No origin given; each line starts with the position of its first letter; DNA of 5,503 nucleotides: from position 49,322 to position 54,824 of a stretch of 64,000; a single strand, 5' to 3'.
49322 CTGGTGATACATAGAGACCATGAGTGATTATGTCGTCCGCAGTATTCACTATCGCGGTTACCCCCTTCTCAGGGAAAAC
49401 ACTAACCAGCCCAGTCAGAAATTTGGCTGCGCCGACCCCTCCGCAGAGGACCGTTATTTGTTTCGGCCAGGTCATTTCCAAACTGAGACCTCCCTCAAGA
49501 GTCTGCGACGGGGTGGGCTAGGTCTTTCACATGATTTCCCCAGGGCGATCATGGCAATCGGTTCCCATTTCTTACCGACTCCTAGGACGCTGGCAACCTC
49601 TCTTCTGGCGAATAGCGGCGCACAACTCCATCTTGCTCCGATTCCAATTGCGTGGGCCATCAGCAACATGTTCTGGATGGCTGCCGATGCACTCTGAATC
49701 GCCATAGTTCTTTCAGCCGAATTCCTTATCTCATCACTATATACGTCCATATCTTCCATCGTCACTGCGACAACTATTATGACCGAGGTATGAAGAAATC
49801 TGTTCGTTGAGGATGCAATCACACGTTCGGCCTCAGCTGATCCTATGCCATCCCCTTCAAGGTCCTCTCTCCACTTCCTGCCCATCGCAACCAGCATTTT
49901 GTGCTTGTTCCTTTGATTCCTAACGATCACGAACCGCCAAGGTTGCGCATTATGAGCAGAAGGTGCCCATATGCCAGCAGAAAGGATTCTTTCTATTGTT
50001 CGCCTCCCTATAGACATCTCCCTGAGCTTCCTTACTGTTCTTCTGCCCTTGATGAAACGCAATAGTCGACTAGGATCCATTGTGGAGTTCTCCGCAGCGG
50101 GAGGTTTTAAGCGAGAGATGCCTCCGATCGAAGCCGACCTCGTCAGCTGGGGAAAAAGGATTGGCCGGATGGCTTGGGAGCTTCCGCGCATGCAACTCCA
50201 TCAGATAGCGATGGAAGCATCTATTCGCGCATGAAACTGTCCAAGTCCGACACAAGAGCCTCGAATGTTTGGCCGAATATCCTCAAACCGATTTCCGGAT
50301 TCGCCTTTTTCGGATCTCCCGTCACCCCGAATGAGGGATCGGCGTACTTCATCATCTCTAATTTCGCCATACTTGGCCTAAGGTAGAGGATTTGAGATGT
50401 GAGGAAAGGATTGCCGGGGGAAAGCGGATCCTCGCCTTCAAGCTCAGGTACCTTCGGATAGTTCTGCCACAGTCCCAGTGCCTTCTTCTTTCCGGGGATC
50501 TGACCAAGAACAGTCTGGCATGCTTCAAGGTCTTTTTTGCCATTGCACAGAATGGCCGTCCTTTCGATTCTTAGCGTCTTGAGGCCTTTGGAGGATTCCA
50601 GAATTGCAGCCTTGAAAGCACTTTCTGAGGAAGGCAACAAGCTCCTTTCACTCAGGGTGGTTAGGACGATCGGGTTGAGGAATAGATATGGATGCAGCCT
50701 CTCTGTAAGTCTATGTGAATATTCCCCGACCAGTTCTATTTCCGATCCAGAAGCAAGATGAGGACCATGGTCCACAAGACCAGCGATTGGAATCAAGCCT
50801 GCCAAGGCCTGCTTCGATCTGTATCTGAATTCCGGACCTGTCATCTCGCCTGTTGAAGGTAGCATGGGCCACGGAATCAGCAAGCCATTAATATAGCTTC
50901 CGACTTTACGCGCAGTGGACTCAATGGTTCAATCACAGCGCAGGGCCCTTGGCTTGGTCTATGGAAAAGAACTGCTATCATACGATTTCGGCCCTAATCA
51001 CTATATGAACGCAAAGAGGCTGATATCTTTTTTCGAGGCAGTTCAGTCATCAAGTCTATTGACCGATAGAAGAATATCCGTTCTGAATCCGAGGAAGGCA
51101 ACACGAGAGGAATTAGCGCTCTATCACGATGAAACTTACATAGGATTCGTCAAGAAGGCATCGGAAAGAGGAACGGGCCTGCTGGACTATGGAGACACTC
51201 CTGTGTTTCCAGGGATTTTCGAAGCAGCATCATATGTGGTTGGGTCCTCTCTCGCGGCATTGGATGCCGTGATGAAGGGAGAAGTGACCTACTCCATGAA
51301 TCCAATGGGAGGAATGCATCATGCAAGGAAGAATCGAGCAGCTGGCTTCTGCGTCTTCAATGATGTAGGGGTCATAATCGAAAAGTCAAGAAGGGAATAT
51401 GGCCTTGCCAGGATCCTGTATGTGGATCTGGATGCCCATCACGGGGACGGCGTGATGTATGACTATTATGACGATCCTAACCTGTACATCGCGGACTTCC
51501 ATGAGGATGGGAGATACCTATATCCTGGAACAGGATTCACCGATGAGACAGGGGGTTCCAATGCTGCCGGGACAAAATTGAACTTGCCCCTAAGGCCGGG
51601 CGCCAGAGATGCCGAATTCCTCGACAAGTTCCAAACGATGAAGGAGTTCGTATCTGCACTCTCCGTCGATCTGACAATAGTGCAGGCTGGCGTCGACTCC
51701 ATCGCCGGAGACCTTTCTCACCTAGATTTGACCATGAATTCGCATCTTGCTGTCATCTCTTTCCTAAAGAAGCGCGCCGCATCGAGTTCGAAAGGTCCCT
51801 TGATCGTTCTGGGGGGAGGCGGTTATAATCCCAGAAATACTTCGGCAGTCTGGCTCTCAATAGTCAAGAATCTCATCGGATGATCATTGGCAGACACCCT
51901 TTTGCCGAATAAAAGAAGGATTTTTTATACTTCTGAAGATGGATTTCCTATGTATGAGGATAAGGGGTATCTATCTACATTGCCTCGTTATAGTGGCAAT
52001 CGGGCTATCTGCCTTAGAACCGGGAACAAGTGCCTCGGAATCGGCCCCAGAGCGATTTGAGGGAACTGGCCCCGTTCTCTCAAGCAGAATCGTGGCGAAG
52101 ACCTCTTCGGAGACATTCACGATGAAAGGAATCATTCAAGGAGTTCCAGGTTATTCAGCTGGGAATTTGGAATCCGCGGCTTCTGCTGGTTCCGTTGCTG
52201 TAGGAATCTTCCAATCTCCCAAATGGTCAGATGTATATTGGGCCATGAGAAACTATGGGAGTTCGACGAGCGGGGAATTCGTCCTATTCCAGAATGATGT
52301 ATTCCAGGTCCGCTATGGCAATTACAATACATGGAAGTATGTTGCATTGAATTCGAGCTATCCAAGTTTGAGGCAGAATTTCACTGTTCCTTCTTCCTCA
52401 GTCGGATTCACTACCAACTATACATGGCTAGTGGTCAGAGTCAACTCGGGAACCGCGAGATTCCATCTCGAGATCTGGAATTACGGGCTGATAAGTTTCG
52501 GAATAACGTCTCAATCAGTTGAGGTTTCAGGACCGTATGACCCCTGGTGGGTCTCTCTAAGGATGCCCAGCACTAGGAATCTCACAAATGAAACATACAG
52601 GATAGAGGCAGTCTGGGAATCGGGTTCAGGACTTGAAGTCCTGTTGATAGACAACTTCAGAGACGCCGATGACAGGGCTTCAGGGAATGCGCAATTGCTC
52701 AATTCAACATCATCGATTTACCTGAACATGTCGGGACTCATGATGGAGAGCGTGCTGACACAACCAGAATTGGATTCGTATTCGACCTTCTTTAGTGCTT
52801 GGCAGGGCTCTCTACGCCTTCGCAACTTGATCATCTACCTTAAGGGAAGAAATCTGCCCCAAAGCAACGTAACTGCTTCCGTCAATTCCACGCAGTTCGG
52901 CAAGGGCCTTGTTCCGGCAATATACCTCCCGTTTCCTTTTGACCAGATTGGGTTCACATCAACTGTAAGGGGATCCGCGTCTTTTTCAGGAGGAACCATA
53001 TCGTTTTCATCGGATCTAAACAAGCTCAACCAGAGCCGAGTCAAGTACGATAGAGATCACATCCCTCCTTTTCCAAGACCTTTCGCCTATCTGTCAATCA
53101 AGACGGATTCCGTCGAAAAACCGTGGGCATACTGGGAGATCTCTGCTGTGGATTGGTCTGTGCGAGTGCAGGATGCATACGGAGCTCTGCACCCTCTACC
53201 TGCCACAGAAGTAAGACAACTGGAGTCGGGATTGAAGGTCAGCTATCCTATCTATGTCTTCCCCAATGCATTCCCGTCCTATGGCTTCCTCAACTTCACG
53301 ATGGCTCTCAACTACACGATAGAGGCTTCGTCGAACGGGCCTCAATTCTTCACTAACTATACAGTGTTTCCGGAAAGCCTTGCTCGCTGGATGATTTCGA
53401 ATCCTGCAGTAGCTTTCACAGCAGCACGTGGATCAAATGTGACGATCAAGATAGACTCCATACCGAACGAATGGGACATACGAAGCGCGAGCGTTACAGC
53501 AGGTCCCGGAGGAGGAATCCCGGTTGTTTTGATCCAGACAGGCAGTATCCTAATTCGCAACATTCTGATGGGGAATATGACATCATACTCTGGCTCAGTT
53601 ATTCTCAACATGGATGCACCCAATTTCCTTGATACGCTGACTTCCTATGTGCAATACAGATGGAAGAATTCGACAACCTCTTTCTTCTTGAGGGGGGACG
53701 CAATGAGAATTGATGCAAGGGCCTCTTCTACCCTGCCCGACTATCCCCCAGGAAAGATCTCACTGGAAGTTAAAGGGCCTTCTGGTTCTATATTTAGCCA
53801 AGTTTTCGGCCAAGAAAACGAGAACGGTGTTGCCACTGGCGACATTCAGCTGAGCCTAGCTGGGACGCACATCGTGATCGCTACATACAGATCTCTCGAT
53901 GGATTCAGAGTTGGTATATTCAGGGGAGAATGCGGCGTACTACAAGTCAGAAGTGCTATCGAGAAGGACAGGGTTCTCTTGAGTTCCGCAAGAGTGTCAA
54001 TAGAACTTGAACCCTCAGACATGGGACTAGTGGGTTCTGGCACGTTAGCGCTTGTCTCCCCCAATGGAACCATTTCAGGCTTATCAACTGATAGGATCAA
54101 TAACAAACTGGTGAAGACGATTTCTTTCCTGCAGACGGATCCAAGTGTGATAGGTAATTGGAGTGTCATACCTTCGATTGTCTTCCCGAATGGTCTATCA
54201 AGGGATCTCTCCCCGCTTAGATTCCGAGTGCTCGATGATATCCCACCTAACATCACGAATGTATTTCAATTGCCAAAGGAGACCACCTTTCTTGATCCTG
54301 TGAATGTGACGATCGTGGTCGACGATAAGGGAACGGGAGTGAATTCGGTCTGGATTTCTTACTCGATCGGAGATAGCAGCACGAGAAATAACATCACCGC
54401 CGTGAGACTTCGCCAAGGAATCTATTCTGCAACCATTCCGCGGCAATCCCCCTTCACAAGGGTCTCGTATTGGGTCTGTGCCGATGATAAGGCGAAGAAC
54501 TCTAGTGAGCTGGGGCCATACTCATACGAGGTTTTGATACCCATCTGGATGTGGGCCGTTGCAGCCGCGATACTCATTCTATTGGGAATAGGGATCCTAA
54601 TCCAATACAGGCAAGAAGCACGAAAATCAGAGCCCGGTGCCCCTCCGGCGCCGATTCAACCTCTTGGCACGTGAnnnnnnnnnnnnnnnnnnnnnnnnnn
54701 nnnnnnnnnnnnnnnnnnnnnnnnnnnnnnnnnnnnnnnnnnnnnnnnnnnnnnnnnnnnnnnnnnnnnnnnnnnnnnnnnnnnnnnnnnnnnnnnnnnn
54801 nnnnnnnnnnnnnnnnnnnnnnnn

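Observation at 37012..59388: Candidate archaeal pathway for eating bacterial peptidoglycan stem peptides (YkfC-like peptidase, Ala-Glu epimerase, DAP decarboxylase)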

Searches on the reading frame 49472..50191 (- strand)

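Call 15: search_protein_families(library=pfam, proteins=[window:49472-50191:-])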
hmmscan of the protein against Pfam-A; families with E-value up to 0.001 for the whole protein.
window:49472-50191:- (239 aa): 2 families
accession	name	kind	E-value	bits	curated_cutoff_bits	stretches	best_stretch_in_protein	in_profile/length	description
PF00881.29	Nitroreductase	-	4.2e-30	105.6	23.5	1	47-219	1-167/167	Nitroreductase family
PF14512.11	TM1586_NiRdase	-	3.5e-07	30.5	27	1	54-96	146-190/215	Putative TM nitroreductase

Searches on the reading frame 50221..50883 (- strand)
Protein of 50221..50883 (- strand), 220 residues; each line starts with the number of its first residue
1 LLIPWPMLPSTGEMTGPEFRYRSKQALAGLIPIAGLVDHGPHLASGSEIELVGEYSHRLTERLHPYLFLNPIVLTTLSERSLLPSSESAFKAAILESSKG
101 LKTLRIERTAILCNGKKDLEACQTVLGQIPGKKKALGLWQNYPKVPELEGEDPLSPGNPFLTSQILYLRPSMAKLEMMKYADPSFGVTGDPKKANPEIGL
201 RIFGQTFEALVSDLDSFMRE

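Call 15: search_protein_families(library=pfam, proteins=[window:50221-50883:-])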
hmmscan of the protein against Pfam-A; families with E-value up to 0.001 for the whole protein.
window:50221-50883:- (220 aa): 1 family
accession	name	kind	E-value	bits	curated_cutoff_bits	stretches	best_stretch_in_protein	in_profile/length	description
PF02633.19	Creatininase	-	5.3e-07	29.7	31.3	1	13-212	2-236/238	Creatinine amidohydrolase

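Call 37: search_protein_families(library=ncbifam, proteins=[window:50221-50883:-], max_evalue=0.00001)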
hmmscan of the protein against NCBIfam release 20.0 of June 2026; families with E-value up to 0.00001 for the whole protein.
window:50221-50883:- (220 aa): 0 families

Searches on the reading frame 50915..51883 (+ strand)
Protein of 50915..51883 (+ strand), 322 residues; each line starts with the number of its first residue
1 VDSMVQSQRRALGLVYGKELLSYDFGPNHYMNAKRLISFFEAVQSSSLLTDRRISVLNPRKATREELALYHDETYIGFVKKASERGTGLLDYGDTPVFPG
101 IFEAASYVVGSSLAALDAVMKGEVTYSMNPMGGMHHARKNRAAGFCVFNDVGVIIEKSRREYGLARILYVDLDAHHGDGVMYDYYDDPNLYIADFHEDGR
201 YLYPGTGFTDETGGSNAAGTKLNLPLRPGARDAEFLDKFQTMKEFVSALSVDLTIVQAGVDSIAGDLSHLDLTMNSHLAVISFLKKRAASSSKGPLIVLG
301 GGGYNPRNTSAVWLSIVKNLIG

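Call 15: search_protein_families(library=pfam, proteins=[window:50915-51883:+])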
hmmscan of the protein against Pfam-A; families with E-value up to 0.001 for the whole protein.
window:50915-51883:+ (322 aa): 1 family
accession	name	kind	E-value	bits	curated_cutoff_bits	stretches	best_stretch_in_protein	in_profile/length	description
PF00850.24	Hist_deacetyl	-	6.2e-75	252.7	27.9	1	29-319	1-297/298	Histone deacetylase domain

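Call 37: search_protein_families(library=ncbifam, proteins=[window:50915-51883:+], max_evalue=0.00001)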
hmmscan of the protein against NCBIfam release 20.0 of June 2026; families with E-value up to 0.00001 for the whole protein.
window:50915-51883:+ (322 aa): 0 families

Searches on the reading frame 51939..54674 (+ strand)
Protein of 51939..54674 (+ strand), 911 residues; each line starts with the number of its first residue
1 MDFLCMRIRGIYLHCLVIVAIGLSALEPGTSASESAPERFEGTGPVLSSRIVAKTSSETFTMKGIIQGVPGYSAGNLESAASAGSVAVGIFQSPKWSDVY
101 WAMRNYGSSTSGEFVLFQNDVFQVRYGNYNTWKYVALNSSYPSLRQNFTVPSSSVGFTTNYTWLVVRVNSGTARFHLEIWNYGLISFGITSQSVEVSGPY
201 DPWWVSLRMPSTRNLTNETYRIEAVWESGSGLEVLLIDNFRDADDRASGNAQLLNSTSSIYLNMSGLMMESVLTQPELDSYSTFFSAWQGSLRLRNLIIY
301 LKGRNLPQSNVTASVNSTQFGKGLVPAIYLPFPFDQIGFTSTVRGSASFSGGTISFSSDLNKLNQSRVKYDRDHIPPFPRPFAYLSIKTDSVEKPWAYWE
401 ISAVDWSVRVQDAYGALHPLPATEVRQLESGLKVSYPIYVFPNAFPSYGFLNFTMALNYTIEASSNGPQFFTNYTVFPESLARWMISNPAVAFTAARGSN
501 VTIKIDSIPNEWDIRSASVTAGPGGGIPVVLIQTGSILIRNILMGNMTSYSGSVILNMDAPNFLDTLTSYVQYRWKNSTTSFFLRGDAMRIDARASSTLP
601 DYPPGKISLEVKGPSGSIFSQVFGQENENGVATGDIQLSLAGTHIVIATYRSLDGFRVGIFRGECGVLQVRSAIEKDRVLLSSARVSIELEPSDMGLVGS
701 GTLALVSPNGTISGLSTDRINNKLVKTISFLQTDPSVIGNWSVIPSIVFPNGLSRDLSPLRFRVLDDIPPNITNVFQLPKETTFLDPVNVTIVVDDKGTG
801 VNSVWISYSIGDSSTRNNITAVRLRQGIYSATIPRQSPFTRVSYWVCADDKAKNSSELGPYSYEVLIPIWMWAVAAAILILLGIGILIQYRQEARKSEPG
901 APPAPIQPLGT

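Call 12: find_encoding_contigs(protein=window:51939-54674:+, flank=10000, max_places=2)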
Protein window:51939-54674:+ (911 aa): no gene with exactly this product is on record in the collection.

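Call 15: search_protein_families(library=pfam, proteins=[window:51939-54674:+])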
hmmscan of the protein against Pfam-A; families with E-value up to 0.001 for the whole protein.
window:51939-54674:+ (911 aa): 0 families

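Call 65: search_protein_families(library=pfam, proteins=[window:51939-54674:+], max_evalue=0.01)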
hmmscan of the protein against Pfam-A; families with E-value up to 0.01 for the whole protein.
window:51939-54674:+ (911 aa): 1 family
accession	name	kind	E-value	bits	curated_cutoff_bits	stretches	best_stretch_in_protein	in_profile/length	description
PF16640.11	Big_3_5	-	0.0015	19.5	35.5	0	586-651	11-70/88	Bacterial Ig-like domain (group 3)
